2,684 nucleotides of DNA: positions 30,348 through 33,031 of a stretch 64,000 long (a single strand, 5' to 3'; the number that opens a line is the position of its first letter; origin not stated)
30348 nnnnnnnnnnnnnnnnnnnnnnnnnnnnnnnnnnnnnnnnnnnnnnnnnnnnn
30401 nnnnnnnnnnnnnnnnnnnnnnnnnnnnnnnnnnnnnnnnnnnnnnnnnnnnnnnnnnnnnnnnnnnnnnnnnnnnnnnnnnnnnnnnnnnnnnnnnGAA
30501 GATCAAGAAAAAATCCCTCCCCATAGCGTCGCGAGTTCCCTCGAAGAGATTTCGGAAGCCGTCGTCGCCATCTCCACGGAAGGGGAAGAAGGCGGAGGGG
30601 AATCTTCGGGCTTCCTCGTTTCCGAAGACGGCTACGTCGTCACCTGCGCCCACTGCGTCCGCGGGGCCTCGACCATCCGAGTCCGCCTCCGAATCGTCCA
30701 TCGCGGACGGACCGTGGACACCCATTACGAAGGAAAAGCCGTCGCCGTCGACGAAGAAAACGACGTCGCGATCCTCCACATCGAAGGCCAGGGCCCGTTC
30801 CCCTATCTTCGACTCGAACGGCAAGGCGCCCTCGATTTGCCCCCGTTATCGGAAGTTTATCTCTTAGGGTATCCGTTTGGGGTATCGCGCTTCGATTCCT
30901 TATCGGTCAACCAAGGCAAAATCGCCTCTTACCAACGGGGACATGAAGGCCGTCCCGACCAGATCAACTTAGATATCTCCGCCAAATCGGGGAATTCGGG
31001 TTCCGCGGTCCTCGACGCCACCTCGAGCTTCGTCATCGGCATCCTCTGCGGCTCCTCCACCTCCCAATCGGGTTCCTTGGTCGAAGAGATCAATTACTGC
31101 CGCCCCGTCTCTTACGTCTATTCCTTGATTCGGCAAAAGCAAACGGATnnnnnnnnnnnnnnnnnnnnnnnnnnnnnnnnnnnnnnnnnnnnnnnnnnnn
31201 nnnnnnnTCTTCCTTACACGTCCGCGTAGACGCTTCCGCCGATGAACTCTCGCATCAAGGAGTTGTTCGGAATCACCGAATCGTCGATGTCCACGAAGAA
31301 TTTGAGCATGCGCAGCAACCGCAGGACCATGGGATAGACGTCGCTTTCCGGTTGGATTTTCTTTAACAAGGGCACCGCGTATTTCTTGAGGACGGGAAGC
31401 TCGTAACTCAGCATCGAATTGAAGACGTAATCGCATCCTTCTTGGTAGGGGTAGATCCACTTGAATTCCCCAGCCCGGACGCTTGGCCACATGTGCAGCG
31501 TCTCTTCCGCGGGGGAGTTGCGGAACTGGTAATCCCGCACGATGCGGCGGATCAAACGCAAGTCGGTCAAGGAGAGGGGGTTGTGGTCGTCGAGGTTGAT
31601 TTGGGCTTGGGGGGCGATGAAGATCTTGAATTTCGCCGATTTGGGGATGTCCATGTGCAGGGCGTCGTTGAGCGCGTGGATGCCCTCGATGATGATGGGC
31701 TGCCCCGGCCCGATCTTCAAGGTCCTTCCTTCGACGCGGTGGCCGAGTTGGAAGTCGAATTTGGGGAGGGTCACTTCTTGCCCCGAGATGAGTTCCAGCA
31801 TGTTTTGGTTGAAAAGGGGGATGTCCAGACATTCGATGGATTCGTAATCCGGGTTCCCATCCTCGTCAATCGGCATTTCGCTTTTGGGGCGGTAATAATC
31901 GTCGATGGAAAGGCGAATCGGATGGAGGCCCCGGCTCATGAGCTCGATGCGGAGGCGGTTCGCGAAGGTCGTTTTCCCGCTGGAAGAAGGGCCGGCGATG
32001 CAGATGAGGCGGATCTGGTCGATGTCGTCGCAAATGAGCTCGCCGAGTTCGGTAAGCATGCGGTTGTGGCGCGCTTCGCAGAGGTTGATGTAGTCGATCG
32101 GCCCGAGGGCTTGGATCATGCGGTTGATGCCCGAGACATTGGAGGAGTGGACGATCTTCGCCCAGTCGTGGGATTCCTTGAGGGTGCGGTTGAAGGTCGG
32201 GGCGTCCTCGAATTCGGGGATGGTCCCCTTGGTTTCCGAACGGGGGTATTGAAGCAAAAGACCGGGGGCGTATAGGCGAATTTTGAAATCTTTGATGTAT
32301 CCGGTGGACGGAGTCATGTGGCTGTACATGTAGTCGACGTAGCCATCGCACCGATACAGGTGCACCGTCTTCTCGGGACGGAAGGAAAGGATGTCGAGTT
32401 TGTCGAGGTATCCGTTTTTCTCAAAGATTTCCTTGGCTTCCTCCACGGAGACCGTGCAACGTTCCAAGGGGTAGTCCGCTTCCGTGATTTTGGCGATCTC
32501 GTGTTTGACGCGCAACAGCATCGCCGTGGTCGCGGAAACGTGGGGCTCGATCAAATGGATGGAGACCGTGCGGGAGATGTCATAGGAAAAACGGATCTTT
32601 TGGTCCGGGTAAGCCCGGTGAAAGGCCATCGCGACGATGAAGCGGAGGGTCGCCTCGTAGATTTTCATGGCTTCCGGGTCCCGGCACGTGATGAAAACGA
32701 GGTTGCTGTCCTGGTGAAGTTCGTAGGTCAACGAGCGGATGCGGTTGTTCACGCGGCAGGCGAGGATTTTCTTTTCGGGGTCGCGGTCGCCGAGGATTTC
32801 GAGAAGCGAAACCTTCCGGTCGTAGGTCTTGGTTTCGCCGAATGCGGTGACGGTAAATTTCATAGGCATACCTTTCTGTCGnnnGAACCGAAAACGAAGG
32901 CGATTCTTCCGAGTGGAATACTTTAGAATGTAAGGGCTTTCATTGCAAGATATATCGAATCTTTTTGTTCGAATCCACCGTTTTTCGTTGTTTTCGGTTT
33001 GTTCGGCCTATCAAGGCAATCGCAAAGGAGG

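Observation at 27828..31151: Chimeric protein: four L7/L12-CTD-like repeats fused to a tandem CbbX/SpoVK-type AAA+ unfoldase and a trypsin-like protease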

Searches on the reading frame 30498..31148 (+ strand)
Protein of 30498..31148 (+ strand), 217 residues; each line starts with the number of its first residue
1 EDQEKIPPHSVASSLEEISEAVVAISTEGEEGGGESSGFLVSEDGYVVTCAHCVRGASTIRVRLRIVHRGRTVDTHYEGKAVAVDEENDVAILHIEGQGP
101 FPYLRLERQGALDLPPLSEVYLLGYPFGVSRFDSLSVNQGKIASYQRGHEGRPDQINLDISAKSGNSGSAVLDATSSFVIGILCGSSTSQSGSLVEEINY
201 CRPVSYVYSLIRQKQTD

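Call 69: search_solved_structures(query=window:30498-31148:+, max_evalue=0.001, show_alignments=2)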
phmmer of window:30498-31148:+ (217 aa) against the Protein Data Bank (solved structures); distinct sequences matched with E-value up to 0.001: 95 (the best 60 are shown).
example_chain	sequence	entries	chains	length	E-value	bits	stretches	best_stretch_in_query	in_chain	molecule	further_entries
3qo6_A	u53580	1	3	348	1.9e-13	54.2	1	33-208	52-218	Protease Do-like 1, chloroplastic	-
7sjn_A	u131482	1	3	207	1.6e-12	51.1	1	34-182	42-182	Serine protease HTRA1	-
3nwu_A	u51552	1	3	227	2.1e-12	50.8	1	34-182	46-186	Serine protease HTRA1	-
3tjn_A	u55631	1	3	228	2.2e-12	50.7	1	34-182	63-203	Serine protease HTRA1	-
3nzi_A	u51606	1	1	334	2.4e-12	50.6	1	34-182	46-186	Serine protease HTRA1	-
6z0e_A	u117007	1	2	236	4e-12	49.8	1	34-182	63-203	Serine protease HTRA1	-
6z0x_A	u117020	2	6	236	4.3e-12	49.8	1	34-182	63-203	Serine protease HTRA1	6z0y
3tjo_A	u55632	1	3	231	5.5e-12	49.4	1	34-182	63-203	Serine protease HTRA1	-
3num_A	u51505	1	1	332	5.7e-12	49.3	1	34-182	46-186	Serine protease HTRA1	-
7sjo_A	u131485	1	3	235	5.8e-12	49.3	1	34-182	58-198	Serine protease HTRA1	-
8sdm_A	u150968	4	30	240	6.1e-12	49.2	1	34-182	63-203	Serine protease HTRA1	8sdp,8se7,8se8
6z05_A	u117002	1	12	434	2.6e-10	44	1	36-185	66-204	DegQ family serine endoprotease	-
5y28_A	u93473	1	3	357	2.8e-10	43.8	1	36-184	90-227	Periplasmic serine endoprotease DegP-like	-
7xs0_A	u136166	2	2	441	3.5e-10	43.5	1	36-184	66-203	Periplasmic serine endoprotease DegP-like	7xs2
5y2d_A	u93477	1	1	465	4.5e-10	43.1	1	36-184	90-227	Periplasmic serine endoprotease DegP-like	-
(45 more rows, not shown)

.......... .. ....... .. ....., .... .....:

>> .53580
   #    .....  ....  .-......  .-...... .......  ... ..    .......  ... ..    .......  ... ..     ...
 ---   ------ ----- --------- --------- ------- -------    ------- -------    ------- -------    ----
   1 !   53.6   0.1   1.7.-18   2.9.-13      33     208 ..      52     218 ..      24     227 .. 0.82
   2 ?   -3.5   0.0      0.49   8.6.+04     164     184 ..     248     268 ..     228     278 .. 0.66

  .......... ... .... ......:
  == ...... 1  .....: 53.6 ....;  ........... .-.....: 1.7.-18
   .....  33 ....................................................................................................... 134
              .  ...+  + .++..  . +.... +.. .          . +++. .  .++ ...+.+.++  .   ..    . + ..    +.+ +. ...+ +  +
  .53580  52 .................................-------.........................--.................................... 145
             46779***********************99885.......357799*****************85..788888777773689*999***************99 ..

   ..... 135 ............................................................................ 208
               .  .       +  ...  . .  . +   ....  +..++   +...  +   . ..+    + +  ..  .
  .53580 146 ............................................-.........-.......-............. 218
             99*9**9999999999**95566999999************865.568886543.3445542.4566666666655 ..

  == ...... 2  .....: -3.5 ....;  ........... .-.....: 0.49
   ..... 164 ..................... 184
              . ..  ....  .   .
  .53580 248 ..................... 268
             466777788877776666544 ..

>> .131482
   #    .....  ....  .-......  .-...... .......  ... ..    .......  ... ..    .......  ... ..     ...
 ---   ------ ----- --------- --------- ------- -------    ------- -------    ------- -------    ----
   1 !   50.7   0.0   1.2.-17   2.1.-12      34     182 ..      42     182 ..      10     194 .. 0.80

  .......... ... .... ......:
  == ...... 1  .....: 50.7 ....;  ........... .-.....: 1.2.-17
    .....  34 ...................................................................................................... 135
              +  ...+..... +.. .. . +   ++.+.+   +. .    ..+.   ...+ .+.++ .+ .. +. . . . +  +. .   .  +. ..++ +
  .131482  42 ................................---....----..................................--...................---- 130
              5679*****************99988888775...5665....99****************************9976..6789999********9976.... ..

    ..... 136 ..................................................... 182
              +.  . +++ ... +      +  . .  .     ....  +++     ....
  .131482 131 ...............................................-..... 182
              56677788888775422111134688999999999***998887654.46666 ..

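Call 92: search_protein_families(library=phrogs, proteins=[window:30498-31148:+], max_evalue=0.01)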
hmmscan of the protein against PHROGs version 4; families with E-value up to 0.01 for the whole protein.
window:30498-31148:+ (217 aa): 3 families
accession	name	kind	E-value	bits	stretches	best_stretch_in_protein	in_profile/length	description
phrog_11383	-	unknown function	9.9e-21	75.6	1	14-213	154-354/462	-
phrog_9683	-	other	1.6e-11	45.1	1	42-214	60-224/233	protease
phrog_7688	-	unknown function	8e-06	26.1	1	113-178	139-206/288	-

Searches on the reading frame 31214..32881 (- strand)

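Call 20: search_protein_families(library=padloc, proteins=[window:31214-32881:-], max_evalue=0.01)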
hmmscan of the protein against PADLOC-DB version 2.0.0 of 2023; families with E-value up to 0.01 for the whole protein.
window:31214-32881:- (555 aa): 0 families

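Call 29: search_protein_families(library=pfam, proteins=[window:31214-32881:-], max_evalue=1)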
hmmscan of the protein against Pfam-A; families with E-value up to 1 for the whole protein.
window:31214-32881:- (555 aa): 8 families
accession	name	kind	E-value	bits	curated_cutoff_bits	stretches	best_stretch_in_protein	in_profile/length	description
PF00485.24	PRK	-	1.3e-13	51.6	22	1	292-490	1-190/196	Phosphoribulokinase / Uridine kinase family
PF20720.3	nSTAND3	-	0.0022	18.1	27.2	1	287-328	14-56/155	Novel STAND NTPase 3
PF13238.12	AAA_18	-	0.036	15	29.4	1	293-314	1-22/128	AAA domain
PF13521.12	AAA_28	-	0.061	14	27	1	293-311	2-20/164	AAA domain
PF13671.12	AAA_33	-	0.094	13.5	27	1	292-331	1-35/143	AAA domain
PF13479.12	AAA_24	-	0.13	12.5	27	1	293-311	5-23/195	AAA domain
PF03205.20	MobB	-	0.15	12.4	26.6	1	293-319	2-28/133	Molybdopterin guanine dinucleotide synthesis protein B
PF01583.26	APS_kinase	-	0.19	12.2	21.1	1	293-325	5-37/152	Adenylylsulphate kinase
